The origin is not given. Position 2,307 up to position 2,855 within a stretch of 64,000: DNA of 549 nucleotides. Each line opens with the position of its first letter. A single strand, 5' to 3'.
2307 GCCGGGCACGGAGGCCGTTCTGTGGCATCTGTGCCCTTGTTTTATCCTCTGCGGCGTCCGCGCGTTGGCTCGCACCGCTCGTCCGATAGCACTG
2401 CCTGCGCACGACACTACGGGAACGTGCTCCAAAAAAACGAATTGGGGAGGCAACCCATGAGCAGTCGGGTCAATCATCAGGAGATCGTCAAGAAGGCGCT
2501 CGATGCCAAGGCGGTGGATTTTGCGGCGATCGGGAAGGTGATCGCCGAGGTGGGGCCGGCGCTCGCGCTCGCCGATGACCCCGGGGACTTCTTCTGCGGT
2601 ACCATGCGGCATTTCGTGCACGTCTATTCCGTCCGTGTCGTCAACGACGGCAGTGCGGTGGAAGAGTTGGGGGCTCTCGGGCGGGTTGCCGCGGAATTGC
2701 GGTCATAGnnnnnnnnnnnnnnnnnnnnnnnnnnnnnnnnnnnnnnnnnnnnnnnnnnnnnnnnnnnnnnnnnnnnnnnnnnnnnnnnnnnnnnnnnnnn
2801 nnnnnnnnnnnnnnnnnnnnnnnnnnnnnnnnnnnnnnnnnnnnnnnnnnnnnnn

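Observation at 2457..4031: Riboswitch-gated, translationally abutting orphan pair (83 aa + 440 aa)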

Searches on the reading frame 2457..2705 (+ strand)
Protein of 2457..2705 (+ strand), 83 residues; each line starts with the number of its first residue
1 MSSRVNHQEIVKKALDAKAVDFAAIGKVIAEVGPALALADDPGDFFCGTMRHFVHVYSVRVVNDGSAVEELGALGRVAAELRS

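Call 4: search_protein_families(library=pfam, proteins=[window:2457-2705:+], max_evalue=1)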
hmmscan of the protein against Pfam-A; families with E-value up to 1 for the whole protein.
window:2457-2705:+ (83 aa): 0 families

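Call 5: search_protein_families(library=ncbifam, proteins=[window:2457-2705:+], max_evalue=1)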
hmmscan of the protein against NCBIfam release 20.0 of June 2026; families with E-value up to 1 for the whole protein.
window:2457-2705:+ (83 aa): 0 families

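Call 47: find_homologous_proteins(query=window:2457-2705:+)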
Query window:2457-2705:+ (83 aa): 102 proteins with E <= 0.001 among 105 candidates.
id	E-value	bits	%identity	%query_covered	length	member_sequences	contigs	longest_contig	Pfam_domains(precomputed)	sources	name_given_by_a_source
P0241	6.9e-46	171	100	100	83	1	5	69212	-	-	-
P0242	7.7e-27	111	65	99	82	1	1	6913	-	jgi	jgi:hypothetical protein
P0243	3.5e-26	109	65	100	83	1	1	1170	-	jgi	jgi:hypothetical protein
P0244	1.4e-25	107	66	100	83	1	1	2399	-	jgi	jgi:hypothetical protein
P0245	1.9e-25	106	73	89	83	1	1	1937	-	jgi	jgi:hypothetical protein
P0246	2.8e-25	106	64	100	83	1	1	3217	-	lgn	-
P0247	3.8e-25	105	63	100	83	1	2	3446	-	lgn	-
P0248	6.5e-25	104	64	100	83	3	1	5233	-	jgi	-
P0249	9.6e-25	104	64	100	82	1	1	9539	-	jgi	jgi:hypothetical protein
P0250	2.6e-24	103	64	100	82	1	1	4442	-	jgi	jgi:hypothetical protein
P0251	3.3e-24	102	65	100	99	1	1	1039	-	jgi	jgi:hypothetical protein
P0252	3.8e-24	102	63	99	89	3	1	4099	-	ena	-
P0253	7.7e-24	101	63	99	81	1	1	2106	-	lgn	-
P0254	1.2e-23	100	61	100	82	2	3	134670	-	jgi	jgi:hypothetical protein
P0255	1.4e-23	100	64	100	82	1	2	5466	-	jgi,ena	jgi:hypothetical protein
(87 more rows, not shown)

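Call 50: search_protein_families(library=padloc, proteins=[window:2457-2705:+], max_evalue=1)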
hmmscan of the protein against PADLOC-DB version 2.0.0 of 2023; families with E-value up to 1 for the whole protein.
window:2457-2705:+ (83 aa): 0 families

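Call 51: search_protein_families(library=phrogs, proteins=[window:2457-2705:+], max_evalue=1)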
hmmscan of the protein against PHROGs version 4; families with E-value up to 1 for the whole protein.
window:2457-2705:+ (83 aa): 0 families

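Call 71: predict_structure(alignment_id=A4)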
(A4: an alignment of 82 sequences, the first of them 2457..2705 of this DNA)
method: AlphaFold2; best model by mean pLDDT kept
length: 83 residues; sequences in the alignment: 82
mean_pLDDT: 63.0   pTM: 0.33
mean pLDDT of the five models: 63.0, 60.1, 59.6, 58.7, 58.5
residues with pLDDT >= 90: 1; 70-90: 26; 50-70: 42; < 50: 14
segments of 3 or more residues with pLDDT < 50: 40-43, 45-50
pLDDT, mean of each block of 10 residues (from residue 1): 72 85 77 59 46 52 56 61 51
secondary structure, 60 per line:
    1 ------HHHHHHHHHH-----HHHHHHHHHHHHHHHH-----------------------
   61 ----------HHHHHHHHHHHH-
elements in order: H7-16 H22-37 H71-82
